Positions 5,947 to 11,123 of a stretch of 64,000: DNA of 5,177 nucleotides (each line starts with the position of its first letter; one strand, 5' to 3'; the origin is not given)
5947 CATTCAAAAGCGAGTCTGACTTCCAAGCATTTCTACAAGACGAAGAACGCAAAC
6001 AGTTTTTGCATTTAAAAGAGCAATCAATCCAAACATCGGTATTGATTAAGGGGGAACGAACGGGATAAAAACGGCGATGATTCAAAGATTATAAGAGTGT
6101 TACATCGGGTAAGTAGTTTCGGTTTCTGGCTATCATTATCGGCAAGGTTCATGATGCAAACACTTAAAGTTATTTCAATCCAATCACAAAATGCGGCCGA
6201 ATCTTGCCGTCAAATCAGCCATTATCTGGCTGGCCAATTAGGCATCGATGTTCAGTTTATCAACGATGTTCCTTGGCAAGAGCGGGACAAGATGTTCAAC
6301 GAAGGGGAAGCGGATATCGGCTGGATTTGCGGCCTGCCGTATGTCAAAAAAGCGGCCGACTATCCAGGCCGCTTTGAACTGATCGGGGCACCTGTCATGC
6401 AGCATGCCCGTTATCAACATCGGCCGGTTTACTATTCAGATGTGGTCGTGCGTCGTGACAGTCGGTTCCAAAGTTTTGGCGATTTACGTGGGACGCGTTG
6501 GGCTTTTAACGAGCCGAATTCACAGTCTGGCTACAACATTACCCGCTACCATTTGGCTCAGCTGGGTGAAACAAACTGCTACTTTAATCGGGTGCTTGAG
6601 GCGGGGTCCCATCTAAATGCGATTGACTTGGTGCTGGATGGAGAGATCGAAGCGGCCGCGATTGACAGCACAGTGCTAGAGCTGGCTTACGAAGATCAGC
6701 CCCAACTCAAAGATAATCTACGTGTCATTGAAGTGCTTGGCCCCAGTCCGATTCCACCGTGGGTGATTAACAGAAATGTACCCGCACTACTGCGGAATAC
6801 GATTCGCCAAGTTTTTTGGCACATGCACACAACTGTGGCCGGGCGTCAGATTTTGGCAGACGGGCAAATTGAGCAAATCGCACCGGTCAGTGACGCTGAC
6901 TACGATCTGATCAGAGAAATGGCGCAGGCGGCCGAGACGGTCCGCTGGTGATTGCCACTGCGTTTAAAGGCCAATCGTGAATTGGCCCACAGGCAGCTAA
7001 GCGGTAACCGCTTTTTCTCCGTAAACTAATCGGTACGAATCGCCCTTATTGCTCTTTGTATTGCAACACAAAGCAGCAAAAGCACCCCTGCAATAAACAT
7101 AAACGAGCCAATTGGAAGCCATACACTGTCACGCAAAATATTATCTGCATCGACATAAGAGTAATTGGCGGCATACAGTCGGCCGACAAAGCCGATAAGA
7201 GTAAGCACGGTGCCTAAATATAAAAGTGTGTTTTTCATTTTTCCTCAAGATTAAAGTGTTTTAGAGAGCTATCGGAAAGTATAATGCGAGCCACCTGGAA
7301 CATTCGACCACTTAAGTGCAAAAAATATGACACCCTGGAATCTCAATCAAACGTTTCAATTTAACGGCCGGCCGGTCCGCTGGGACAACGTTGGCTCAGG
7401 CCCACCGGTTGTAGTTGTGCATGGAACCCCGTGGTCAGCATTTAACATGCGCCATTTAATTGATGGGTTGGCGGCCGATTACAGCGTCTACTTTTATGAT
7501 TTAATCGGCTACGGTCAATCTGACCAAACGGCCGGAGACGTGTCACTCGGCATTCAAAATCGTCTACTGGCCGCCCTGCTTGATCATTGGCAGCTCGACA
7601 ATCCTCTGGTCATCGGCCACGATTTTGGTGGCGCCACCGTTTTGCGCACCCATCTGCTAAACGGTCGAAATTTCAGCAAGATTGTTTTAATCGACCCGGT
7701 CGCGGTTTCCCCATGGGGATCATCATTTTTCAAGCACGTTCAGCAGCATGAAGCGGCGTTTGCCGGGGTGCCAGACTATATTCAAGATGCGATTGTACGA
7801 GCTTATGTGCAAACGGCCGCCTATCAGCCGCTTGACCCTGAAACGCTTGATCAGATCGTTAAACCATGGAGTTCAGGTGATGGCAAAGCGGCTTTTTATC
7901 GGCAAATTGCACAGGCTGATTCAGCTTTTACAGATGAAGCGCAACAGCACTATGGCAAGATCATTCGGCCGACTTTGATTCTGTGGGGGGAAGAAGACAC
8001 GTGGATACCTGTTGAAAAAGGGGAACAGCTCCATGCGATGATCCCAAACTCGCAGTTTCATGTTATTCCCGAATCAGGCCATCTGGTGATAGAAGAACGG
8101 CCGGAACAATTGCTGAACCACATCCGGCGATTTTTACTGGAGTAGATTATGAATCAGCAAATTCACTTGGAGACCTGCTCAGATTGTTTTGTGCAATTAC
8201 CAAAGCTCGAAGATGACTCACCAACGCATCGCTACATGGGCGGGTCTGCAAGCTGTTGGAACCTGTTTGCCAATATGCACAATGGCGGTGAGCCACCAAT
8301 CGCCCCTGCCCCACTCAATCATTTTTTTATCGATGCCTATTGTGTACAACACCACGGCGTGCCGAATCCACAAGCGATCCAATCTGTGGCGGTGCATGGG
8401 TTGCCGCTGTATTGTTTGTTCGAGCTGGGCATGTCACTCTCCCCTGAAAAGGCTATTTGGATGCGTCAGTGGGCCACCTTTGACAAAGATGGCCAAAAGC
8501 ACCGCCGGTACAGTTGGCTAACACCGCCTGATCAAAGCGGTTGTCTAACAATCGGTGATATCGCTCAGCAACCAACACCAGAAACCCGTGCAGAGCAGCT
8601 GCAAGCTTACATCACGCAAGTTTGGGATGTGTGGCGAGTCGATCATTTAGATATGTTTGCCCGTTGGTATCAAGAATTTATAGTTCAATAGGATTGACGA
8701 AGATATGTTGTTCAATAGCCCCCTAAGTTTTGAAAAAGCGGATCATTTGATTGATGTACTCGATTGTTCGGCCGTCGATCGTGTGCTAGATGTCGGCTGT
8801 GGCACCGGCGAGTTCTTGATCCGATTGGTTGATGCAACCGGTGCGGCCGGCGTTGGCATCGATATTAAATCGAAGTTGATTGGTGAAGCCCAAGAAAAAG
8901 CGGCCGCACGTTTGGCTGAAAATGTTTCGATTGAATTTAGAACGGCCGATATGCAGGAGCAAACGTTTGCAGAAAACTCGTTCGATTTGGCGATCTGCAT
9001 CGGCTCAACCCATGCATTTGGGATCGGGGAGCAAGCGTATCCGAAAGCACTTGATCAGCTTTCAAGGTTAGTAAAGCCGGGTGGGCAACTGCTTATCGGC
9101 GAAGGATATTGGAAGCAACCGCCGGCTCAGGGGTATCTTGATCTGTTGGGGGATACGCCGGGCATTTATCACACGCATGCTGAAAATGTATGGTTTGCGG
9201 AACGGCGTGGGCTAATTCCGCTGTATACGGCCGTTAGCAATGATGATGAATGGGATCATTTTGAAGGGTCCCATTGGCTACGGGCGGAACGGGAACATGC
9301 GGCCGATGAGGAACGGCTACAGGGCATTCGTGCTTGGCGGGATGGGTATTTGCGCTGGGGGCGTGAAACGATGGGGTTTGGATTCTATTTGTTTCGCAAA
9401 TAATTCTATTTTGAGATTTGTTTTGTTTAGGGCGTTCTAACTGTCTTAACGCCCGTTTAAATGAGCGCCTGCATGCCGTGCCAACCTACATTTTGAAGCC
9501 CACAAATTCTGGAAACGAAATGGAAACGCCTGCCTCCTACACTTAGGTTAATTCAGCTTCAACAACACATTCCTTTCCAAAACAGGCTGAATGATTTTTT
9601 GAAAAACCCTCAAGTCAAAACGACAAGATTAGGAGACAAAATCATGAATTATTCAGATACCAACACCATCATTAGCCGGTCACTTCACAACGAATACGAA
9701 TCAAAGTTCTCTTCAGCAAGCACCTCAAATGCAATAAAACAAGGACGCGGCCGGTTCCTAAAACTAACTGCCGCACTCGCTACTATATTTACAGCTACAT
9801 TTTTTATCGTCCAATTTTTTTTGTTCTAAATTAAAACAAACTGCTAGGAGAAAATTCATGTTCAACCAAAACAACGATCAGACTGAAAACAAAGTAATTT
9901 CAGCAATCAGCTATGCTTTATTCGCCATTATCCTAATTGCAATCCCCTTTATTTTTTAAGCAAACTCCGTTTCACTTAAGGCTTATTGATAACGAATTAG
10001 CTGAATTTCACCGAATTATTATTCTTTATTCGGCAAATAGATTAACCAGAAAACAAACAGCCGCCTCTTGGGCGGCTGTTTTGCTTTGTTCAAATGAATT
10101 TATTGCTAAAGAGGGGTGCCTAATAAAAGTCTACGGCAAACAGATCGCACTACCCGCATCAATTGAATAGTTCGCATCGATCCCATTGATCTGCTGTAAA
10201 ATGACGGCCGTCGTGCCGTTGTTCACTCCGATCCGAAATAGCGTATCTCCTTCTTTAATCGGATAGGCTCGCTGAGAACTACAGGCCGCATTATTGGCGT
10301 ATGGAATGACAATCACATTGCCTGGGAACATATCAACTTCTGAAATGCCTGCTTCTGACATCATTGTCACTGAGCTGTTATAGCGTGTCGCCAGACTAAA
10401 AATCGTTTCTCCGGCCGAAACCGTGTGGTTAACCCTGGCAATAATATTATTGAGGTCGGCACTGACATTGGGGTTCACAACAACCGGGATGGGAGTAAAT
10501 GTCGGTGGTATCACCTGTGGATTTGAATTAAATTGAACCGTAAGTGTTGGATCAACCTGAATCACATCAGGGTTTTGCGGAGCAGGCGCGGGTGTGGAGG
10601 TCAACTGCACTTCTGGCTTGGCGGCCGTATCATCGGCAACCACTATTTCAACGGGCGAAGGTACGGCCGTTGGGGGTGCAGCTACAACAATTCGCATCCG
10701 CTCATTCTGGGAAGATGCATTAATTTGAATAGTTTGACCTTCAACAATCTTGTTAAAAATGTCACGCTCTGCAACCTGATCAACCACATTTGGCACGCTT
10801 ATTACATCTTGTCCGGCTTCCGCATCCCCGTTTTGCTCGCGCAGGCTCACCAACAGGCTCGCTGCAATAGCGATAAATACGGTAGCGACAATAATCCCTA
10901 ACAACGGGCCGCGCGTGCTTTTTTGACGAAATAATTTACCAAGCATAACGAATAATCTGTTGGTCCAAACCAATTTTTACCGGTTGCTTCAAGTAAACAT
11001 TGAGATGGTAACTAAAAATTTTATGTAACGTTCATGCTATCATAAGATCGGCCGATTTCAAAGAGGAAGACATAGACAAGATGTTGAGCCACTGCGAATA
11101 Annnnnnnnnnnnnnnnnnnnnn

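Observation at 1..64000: Hyper-iterated palindromic hexamer CGGCCG built into coding sequence (HIP1-like genome signature)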

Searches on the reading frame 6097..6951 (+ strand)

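Call 46: search_protein_families(library=pfam, proteins=[window:6097-6951:+])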
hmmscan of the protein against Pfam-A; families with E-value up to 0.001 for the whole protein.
window:6097-6951:+ (284 aa): 1 family
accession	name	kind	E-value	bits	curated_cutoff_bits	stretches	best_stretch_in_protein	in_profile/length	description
PF12974.12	Phosphonate-bd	-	4.4e-43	147.8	27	1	30-269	9-242/242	ABC transporter, phosphonate, periplasmic substrate-binding protein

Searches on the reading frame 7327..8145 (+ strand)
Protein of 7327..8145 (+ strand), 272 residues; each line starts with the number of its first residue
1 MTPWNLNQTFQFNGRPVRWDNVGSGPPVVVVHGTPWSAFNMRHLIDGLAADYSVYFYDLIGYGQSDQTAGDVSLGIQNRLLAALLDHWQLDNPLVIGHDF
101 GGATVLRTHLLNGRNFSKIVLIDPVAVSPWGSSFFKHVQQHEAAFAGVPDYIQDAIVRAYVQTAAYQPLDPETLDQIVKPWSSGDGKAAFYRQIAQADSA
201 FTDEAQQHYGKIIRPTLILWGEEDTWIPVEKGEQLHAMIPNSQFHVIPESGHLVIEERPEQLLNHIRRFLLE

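Call 46: search_protein_families(library=pfam, proteins=[window:7327-8145:+])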
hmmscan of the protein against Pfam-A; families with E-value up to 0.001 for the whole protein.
window:7327-8145:+ (272 aa): 3 families
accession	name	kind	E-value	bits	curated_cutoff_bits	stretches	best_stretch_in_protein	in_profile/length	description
PF12697.13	Abhydrolase_6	-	7.6e-25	89.3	26.3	1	28-262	1-214/217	Alpha/beta hydrolase family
PF00561.26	Abhydrolase_1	-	1.7e-23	84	25.8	1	26-259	1-245/245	alpha/beta hydrolase fold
PF12146.15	Hydrolase_4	-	1.1e-16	61.3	27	1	28-258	7-238/239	Serine aminopeptidase, S33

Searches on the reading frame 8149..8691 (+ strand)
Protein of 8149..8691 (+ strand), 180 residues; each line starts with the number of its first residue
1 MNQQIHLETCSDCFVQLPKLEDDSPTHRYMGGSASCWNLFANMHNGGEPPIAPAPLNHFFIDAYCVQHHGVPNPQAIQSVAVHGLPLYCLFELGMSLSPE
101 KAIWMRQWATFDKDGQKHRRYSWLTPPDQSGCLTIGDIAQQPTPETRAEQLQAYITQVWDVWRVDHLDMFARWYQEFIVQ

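Call 46: search_protein_families(library=pfam, proteins=[window:8149-8691:+])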
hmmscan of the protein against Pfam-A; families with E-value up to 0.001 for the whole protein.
window:8149-8691:+ (180 aa): 1 family
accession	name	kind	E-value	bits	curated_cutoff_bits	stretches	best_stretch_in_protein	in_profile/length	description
PF19371.4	DUF5946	-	4.5e-17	63.3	28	1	8-163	1-141/141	Family of unknown function (DUF5946)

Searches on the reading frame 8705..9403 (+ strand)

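Call 46: search_protein_families(library=pfam, proteins=[window:8705-9403:+])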
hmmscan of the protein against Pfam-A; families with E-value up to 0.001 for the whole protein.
window:8705-9403:+ (232 aa): 13 families
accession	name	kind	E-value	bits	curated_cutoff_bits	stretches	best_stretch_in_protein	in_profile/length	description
PF13649.12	Methyltransf_25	-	2e-20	73.7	27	1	27-127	1-97/97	Methyltransferase domain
PF08241.18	Methyltransf_11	-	6.4e-18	65.6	21.2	1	28-131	1-95/95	Methyltransferase domain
PF13847.12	Methyltransf_31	-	2.7e-17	63.3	27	1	25-135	5-113/145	Methyltransferase domain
PF08242.18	Methyltransf_12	-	4.2e-15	56.7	30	1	28-129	1-98/98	Methyltransferase domain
PF13489.12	Methyltransf_23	-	1.8e-14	54.2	27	1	21-133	20-118/164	Methyltransferase domain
PF01209.24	Ubie_methyltran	-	3.9e-12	46.4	20.1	1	23-131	47-151/233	ubiE/COQ5 methyltransferase family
PF02353.26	CMAS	-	1.6e-09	37.9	27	1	10-131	49-164/273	Mycolic acid cyclopropane synthetase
PF07021.18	MetW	-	1.6e-06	28.3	21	1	23-98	13-81/193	Methionine biosynthesis protein MetW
PF02390.23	Methyltransf_4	-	2.3e-05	24.4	24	1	27-93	5-73/173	Putative methyltransferase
PF01135.25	PCMT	-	4.2e-05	23.8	20.3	1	15-131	65-171/210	Protein-L-isoaspartate(D-aspartate) O-methyltransferase (PCMT)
PF05175.20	MTS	-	4.7e-05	23.5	23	1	14-103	22-109/170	Methyltransferase small domain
PF01728.25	FtsJ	-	0.00013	22.4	24.1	1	18-102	15-101/181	FtsJ-like methyltransferase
PF08003.17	Methyltransf_9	-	0.00026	20.5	23.8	1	25-100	117-190/315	Protein of unknown function (DUF1698)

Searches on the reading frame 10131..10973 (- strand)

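Call 46: search_protein_families(library=pfam, proteins=[window:10131-10973:-])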
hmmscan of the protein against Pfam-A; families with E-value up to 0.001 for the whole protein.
window:10131-10973:- (280 aa): 1 family
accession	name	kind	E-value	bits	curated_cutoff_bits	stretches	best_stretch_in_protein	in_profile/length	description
PF01476.26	LysM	-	2e-15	56.9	20.9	2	239-280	3-43/43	LysM domain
